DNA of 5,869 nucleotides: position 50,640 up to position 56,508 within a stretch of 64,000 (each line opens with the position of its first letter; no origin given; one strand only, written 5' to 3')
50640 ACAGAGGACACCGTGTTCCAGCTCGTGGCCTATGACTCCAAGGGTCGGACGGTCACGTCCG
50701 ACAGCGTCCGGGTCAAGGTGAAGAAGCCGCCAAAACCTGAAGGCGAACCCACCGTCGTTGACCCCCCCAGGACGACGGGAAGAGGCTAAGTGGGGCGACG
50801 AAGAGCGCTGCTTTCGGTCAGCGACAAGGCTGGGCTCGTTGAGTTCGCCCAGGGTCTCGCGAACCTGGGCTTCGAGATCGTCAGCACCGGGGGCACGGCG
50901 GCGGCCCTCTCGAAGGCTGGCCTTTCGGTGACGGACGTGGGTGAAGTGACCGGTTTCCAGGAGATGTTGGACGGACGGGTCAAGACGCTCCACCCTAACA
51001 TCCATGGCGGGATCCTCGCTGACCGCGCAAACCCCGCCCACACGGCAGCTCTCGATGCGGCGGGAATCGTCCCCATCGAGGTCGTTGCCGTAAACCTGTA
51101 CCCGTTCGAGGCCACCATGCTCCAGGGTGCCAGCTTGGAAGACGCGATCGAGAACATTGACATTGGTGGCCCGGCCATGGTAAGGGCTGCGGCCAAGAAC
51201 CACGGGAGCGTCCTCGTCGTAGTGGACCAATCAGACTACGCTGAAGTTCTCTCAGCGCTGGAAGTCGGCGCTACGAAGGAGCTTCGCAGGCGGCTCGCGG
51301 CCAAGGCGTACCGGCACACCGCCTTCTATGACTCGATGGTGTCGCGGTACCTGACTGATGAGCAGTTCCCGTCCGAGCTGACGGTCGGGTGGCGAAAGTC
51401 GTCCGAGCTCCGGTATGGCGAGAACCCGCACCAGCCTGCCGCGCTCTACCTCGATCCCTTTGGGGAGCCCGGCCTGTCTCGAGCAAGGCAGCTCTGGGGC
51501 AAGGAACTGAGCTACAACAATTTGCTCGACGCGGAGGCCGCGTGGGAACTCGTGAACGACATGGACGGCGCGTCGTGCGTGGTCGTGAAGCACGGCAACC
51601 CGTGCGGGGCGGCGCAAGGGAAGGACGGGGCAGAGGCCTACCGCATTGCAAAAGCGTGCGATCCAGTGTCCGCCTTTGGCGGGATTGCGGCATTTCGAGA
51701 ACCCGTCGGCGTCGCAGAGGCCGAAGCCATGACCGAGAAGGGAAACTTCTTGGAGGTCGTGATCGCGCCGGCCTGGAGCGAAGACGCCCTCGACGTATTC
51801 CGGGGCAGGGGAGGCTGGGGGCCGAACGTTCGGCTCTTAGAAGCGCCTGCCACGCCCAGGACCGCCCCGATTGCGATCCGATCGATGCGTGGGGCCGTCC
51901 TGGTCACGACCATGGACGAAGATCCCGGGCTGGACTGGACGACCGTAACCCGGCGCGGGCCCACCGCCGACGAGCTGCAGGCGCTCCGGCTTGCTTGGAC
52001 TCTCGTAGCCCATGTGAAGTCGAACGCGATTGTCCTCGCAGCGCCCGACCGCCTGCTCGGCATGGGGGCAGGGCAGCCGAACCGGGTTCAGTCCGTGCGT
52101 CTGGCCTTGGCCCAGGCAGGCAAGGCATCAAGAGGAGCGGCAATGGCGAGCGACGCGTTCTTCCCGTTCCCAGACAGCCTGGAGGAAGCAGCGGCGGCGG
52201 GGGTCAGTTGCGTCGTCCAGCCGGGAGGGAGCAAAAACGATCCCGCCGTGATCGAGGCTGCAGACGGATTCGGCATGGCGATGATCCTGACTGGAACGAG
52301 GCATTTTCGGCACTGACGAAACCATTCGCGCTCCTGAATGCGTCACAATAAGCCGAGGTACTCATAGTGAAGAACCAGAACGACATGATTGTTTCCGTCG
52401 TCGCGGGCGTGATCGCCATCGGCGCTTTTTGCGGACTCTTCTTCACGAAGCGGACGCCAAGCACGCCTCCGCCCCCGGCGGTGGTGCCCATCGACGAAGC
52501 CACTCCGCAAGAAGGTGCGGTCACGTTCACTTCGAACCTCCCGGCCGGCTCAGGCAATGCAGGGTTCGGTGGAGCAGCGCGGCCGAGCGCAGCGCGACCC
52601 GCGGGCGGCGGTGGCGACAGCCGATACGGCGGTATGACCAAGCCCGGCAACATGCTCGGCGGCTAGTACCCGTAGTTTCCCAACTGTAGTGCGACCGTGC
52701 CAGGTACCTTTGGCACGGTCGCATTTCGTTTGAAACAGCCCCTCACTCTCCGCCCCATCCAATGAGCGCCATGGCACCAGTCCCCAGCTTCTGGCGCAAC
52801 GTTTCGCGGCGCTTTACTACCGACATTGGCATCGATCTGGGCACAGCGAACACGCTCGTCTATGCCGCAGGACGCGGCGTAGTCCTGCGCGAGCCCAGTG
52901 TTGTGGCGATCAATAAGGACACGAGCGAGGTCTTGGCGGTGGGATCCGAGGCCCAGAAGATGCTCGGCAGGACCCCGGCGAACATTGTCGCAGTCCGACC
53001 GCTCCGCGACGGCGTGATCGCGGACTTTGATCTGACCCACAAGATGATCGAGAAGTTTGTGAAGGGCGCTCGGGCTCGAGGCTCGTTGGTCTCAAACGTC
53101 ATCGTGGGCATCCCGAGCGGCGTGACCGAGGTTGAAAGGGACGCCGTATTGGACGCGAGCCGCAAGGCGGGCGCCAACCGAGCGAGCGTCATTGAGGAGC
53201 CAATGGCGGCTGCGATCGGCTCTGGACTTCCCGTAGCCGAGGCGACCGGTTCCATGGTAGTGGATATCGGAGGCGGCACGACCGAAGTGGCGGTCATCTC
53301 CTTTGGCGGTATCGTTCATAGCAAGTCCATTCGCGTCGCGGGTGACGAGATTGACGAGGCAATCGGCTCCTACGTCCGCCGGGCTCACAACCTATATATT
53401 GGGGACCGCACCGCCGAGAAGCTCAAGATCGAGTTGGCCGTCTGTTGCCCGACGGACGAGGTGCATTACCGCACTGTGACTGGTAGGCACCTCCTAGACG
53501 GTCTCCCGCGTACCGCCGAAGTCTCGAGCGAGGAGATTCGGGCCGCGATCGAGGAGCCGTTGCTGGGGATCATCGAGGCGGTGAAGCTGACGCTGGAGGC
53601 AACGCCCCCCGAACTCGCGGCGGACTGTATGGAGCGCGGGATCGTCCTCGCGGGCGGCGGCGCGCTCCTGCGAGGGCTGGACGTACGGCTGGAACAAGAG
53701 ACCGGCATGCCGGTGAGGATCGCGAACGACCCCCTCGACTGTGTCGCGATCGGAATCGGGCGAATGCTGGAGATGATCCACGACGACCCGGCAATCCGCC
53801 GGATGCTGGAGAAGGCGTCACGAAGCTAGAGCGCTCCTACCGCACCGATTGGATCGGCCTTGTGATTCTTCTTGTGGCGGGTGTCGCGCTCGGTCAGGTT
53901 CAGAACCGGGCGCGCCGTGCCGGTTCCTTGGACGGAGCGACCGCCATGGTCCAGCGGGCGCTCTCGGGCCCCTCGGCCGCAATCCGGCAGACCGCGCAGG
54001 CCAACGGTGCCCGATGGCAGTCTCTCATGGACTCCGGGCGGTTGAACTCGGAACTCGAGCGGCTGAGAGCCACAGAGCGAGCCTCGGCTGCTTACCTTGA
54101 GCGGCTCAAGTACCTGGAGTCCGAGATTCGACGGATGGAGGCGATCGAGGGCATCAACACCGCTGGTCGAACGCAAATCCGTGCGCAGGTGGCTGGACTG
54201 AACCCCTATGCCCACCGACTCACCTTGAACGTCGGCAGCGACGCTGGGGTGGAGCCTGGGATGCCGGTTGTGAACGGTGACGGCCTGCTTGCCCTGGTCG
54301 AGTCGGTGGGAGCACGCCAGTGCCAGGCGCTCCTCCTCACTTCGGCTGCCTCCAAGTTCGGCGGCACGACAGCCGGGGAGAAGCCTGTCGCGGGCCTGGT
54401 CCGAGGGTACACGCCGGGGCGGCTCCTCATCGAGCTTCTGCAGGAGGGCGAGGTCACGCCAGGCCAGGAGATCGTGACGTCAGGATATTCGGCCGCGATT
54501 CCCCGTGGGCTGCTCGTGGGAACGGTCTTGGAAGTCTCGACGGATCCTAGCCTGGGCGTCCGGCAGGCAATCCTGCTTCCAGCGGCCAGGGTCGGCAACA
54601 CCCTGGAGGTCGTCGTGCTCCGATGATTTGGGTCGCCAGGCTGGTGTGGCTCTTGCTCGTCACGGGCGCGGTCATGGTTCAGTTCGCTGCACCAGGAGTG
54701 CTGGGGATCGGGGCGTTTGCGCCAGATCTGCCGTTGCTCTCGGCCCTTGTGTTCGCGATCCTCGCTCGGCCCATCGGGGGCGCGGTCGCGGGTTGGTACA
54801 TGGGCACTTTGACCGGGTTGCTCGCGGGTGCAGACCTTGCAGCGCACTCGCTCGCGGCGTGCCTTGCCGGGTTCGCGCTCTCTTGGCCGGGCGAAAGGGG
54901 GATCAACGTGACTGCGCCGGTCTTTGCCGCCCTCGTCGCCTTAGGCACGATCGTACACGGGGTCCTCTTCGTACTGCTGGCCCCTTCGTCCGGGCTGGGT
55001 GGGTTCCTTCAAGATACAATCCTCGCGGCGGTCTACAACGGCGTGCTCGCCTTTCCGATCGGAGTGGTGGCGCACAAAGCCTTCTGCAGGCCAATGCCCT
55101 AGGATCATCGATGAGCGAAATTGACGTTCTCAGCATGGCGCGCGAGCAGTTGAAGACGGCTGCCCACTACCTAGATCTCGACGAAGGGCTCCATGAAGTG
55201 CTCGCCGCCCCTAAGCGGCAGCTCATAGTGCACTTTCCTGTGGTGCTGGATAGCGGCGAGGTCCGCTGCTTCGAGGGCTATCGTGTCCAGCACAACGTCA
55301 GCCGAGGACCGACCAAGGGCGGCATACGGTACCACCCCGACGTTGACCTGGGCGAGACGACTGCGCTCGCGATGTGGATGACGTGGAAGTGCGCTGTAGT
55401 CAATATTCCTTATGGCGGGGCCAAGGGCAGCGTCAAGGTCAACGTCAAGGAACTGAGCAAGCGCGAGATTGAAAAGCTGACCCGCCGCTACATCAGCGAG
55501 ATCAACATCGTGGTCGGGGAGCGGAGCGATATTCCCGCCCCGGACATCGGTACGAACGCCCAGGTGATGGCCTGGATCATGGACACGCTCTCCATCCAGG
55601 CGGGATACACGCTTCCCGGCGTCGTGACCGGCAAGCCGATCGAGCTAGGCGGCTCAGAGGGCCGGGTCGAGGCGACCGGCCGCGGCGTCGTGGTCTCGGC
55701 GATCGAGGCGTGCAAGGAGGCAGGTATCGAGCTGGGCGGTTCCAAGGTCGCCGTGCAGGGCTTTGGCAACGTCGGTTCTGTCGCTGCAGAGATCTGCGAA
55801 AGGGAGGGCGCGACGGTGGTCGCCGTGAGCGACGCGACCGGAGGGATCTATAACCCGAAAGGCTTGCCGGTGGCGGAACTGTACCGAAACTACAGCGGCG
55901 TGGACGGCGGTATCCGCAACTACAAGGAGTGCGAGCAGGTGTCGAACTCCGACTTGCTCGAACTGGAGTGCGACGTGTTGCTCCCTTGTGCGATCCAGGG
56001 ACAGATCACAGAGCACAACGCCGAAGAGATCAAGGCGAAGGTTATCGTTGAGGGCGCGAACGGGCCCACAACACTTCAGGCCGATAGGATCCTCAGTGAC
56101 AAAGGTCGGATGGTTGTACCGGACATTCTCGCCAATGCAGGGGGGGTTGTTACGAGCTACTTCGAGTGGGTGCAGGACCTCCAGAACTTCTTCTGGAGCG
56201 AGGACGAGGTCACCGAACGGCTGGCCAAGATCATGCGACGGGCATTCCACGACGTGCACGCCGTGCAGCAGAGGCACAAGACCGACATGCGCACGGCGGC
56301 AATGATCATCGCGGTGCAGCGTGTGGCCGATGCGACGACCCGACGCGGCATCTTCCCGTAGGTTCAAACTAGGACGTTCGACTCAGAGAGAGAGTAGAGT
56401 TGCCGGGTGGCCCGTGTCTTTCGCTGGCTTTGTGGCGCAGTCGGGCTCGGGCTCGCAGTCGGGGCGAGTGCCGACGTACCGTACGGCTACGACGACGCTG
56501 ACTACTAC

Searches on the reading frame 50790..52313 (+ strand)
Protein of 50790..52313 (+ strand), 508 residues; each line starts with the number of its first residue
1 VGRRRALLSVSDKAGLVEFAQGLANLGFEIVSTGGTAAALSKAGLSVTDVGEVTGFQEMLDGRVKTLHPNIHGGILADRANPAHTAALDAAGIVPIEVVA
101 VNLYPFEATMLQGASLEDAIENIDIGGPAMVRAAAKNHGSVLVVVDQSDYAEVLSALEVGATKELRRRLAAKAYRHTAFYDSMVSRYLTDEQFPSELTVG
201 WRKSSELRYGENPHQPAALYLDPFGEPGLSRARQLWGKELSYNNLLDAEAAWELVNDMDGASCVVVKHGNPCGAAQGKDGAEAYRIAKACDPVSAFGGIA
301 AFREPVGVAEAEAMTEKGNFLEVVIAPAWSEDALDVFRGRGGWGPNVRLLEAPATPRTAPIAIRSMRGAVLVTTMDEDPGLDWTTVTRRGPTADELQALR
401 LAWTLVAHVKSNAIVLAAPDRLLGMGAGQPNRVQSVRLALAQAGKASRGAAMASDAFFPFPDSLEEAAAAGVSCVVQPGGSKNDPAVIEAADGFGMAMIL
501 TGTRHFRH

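Call 19: search_protein_families(library=ncbifam, proteins=[window:50790-52313:+], max_evalue=0.00001)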
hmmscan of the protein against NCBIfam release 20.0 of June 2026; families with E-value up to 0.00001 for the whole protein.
window:50790-52313:+ (508 aa): 3 families
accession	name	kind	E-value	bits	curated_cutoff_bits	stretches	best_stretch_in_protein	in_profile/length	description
NF002049.0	PRK00881.1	equivalog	1.3e-196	654.4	402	1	4-508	6-510/510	bifunctional phosphoribosylaminoimidazolecarboxamide formyltransferase/IMP cyclohydrolase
TIGR00355.1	purH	equivalog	3.7e-168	560.5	528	1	4-508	1-511/511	bifunctional phosphoribosylaminoimidazolecarboxamide formyltransferase/IMP cyclohydrolase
NF005492.0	PRK07106.1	equivalog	2.6e-35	122.1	415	2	205-443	4-260/390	phosphoribosylaminoimidazolecarboxamide formyltransferase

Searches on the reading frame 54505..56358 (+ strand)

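Call 19: search_protein_families(library=ncbifam, proteins=[window:54505-56358:+], max_evalue=0.00001)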
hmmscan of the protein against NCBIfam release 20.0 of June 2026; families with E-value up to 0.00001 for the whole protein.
window:54505-56358:+ (618 aa): 6 families
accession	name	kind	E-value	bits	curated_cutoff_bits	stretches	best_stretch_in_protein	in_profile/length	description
NF040817.1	GdhA_Arch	equivalog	5.6e-160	533.1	750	1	203-617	1-417/419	glutamate dehydrogenase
NF041398.1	GluDhGdhB_Halo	equivalog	6.1e-151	503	620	1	209-618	4-410/410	glutamate dehydrogenase GdhB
NF006929.0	PRK09414.1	equivalog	3.2e-81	273.6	536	1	209-616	32-444/445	NADP-specific glutamate dehydrogenase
NF010634.0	PRK14031.1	equivalog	1.4e-58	198.4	822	1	228-591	45-414/444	NADP-specific glutamate dehydrogenase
NF010633.0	PRK14030.1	subfamily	6.9e-58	196.8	743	1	229-616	46-444/445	glutamate dehydrogenase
NF035922.1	Trp_DH_ScyB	equivalog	1.4e-18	67.1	600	1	263-611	31-343/346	tryptophan dehydrogenase ScyB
